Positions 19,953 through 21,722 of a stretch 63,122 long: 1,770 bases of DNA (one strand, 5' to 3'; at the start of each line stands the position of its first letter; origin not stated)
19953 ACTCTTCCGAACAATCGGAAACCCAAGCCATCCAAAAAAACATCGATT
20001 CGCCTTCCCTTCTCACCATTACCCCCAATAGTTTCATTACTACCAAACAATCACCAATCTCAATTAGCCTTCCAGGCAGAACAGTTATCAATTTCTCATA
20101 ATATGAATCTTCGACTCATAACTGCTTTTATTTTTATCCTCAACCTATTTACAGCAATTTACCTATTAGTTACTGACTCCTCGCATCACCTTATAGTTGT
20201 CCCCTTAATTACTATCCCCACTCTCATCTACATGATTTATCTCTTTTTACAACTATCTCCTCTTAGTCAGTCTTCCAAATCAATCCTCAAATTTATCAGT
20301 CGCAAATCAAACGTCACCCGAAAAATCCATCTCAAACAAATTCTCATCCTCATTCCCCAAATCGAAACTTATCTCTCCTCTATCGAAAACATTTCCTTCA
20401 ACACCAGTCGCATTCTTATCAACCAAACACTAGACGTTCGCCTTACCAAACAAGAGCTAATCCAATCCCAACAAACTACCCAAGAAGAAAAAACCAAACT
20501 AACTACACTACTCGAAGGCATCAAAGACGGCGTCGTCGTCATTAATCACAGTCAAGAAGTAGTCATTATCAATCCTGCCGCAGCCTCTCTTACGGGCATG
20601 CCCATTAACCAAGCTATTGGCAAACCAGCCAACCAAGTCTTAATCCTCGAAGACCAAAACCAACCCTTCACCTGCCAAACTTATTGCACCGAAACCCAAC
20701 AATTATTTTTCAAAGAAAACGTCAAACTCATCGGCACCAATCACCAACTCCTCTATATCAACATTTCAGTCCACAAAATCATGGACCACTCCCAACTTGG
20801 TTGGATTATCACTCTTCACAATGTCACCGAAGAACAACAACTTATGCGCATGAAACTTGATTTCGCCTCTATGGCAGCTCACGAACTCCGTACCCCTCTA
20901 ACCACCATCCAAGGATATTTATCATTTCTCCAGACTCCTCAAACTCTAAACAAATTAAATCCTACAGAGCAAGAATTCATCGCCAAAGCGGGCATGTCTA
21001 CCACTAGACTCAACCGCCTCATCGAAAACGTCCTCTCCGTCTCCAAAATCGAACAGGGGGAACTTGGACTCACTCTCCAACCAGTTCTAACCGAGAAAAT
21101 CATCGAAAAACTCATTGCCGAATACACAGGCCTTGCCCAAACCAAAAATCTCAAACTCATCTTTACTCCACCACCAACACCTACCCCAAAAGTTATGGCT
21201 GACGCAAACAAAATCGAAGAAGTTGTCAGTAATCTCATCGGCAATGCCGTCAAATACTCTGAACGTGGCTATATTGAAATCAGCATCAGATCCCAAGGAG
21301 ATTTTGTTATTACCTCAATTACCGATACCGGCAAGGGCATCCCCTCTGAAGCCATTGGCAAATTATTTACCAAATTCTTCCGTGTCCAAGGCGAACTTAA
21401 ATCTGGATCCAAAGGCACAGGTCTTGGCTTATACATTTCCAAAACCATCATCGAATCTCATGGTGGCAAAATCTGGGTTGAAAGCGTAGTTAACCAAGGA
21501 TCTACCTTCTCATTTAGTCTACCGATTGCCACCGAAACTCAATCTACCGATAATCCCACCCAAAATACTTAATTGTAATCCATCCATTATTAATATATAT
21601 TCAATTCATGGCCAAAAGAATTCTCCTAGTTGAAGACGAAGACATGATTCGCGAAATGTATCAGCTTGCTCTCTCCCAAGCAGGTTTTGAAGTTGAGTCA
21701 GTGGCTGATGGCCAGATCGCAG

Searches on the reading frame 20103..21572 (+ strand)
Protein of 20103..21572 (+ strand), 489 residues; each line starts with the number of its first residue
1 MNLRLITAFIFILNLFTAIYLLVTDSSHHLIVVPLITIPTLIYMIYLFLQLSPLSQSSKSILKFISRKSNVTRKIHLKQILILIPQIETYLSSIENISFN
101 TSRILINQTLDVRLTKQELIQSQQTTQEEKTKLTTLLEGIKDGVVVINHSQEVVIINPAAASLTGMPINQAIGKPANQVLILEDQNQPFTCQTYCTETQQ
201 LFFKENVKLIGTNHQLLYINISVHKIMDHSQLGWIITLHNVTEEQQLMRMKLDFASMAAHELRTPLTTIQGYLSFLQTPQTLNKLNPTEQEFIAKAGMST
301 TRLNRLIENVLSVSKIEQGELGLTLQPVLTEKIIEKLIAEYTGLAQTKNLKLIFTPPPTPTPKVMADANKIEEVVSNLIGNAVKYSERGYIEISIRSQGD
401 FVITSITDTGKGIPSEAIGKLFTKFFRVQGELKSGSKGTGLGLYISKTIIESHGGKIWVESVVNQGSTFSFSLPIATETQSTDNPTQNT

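Call 37: search_protein_families(library=pfam, proteins=[window:20103-21572:+], max_evalue=0.001)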
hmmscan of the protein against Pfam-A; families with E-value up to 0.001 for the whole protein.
window:20103-21572:+ (489 aa): 6 families
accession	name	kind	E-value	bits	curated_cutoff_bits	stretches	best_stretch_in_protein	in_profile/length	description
PF02518.31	HATPase_c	-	9.6e-30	103.7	26.4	1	367-476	2-110/111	Histidine kinase-, DNA gyrase B-, and HSP90-like ATPase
PF00512.31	HisKA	-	8.8e-17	61.4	26.9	1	251-319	2-66/66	His Kinase A (phospho-acceptor) domain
PF00989.32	PAS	-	7.5e-12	45.7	22.6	1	134-240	4-112/113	PAS fold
PF13426.13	PAS_9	-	1.8e-09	38.2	27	1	142-243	2-103/103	PAS domain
PF08448.16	PAS_4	-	0.00019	22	23.1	1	137-245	1-109/110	PAS fold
PF13581.12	HATPase_c_2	-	0.00059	20.3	27.4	0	371-452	36-111/127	Histidine kinase-like ATPase domain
